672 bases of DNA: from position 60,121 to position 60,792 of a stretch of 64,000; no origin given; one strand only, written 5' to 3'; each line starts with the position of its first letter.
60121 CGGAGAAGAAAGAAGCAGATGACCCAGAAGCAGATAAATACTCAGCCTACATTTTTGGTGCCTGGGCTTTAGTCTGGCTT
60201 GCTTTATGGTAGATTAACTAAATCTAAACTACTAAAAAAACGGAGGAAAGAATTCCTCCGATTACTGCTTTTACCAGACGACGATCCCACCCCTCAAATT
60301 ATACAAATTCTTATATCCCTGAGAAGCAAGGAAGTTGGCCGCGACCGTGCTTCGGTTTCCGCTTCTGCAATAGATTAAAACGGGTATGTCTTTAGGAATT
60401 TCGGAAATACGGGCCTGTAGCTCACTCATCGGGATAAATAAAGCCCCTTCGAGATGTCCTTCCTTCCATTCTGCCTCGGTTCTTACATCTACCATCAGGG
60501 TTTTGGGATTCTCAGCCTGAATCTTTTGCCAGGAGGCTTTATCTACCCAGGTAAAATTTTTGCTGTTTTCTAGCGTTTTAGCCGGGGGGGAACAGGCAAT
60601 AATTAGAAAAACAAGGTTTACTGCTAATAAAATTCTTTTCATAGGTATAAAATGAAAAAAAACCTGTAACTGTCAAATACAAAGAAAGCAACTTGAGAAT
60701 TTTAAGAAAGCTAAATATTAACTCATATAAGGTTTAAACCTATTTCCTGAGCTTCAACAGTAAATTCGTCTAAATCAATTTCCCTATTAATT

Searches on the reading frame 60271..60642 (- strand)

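Call 52: search_protein_families(library=pfam, proteins=[window:60271-60642:-], max_evalue=0.01)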
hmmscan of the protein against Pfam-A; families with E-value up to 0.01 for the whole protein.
window:60271-60642:- (123 aa): 1 family
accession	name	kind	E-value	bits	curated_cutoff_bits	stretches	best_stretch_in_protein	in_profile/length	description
PF00581.25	Rhodanese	-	7.9e-20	71.6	22.2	1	42-123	8-99/102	Rhodanese-like domain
